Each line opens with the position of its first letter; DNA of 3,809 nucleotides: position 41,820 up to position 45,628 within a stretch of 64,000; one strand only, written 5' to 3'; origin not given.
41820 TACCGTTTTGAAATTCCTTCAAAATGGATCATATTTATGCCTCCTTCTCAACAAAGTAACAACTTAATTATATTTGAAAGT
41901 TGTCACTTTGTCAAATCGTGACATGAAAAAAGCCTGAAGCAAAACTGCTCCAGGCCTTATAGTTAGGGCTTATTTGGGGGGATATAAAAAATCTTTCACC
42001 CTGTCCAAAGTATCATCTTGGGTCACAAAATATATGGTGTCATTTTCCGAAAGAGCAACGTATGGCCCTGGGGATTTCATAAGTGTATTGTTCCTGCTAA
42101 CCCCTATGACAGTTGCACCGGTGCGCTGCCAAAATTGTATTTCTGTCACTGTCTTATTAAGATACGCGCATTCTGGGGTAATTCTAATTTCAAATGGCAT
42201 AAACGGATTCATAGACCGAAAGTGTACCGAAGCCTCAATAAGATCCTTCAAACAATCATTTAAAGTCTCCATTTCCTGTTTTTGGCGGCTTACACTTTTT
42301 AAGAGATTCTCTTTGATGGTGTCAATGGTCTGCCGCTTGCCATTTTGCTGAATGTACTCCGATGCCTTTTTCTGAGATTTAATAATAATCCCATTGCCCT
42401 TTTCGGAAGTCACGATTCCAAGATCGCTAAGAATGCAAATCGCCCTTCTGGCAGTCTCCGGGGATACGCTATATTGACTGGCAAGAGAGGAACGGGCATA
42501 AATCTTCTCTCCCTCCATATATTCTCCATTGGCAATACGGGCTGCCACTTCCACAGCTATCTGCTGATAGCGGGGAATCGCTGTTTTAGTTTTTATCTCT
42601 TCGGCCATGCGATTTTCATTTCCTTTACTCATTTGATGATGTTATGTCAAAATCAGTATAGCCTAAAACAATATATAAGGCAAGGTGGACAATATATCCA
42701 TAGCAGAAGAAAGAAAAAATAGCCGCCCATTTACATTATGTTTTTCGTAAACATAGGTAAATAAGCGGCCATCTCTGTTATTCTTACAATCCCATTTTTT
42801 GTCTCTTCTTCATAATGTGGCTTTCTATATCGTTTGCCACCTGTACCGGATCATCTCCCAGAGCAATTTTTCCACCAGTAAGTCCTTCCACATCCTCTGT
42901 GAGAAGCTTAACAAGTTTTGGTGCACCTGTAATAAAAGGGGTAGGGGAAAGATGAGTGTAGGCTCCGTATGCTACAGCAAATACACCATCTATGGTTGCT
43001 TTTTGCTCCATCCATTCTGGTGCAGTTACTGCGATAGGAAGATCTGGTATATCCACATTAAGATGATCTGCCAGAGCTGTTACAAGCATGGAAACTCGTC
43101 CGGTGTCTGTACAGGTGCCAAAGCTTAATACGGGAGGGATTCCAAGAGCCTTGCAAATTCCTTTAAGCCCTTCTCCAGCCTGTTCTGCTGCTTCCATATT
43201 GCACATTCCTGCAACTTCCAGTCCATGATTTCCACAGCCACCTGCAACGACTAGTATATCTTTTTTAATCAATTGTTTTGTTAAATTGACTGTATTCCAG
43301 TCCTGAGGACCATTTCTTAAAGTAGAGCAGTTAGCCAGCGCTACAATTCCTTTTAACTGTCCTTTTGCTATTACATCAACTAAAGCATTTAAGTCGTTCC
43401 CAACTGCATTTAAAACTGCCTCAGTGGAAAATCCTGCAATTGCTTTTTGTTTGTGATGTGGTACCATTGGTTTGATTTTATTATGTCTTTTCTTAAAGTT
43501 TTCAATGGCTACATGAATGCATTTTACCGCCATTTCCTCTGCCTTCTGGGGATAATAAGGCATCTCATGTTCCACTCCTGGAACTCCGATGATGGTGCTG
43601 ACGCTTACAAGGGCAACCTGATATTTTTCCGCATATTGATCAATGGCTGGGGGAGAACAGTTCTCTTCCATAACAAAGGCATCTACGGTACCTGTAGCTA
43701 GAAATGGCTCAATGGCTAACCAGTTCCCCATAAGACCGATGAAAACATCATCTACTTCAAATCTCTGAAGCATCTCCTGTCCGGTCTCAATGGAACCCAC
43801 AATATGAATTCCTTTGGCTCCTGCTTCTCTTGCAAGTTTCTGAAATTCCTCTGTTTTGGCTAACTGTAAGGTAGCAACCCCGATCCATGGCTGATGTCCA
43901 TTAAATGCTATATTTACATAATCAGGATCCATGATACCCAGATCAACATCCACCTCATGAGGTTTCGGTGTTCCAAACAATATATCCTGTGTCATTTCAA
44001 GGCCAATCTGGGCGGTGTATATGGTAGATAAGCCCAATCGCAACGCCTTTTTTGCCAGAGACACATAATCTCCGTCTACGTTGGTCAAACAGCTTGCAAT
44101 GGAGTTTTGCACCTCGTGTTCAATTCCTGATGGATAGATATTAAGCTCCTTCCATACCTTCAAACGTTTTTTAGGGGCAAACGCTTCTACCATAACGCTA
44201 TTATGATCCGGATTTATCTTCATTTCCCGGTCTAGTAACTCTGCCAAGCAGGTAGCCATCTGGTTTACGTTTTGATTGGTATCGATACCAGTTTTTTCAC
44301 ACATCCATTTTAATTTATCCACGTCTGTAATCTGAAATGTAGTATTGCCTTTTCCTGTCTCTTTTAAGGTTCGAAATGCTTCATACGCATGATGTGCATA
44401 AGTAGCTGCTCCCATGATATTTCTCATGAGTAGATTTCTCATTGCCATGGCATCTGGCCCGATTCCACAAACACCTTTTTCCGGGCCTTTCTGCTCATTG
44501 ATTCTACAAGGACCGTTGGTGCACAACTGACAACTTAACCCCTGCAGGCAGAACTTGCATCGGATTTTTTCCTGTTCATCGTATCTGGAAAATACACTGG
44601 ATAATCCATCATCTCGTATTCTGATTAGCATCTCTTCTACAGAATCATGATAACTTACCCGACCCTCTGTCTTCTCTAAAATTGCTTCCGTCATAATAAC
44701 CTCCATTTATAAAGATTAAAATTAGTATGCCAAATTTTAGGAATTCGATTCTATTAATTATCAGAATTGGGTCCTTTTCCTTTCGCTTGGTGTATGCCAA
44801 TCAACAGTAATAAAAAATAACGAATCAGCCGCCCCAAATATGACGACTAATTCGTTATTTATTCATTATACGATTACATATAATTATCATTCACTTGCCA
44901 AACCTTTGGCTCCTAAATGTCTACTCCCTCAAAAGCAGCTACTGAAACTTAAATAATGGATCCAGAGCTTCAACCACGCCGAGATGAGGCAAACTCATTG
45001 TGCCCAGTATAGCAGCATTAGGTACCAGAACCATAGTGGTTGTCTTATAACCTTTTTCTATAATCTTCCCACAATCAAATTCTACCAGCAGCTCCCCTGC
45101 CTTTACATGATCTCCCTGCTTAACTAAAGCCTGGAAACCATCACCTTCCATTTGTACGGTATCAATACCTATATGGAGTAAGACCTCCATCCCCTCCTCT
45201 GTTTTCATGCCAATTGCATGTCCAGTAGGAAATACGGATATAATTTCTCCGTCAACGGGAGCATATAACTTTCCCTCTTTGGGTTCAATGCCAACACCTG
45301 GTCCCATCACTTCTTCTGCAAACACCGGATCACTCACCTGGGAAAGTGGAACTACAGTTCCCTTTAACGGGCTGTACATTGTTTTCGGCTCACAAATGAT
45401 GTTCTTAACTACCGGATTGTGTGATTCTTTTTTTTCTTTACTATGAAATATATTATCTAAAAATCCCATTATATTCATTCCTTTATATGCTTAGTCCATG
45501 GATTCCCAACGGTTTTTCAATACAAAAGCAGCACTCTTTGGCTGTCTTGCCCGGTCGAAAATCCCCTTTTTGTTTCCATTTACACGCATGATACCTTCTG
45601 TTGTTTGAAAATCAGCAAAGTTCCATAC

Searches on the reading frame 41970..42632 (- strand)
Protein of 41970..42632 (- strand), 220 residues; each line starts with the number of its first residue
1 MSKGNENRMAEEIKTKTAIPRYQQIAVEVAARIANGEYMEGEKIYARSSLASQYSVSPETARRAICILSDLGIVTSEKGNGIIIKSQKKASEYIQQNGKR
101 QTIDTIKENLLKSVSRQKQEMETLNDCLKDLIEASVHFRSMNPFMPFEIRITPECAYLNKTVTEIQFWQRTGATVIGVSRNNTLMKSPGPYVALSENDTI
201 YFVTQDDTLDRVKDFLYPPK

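Call 49: search_protein_families(library=pfam, proteins=[window:41970-42632:-], max_evalue=0.00001)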
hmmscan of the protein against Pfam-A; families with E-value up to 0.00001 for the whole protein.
window:41970-42632:- (220 aa): 2 families
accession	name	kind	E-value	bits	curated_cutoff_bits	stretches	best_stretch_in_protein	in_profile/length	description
PF02080.26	TrkA_C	-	1.1e-12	48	27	1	148-216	3-70/71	TrkA-C domain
PF00392.27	GntR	-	4e-11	42.9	27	1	22-83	2-63/64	Bacterial regulatory proteins, gntR family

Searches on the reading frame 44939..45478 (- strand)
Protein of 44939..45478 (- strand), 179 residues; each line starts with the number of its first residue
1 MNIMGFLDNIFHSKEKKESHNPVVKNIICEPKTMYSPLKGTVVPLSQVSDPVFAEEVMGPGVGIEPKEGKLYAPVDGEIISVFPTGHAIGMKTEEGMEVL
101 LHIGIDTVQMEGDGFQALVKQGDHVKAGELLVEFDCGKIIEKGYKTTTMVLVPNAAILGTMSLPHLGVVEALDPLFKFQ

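Call 86: search_protein_families(library=pfam, proteins=[window:44939-45478:-], max_evalue=0.000001)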
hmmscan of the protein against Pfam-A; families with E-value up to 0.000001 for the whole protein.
window:44939-45478:- (179 aa): 1 family
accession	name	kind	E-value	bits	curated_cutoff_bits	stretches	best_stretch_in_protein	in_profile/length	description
PF00358.26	PTS_EIIA_1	-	2.3e-52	176.4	27.2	1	33-155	2-124/127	phosphoenolpyruvate-dependent sugar phosphotransferase system, EIIA 1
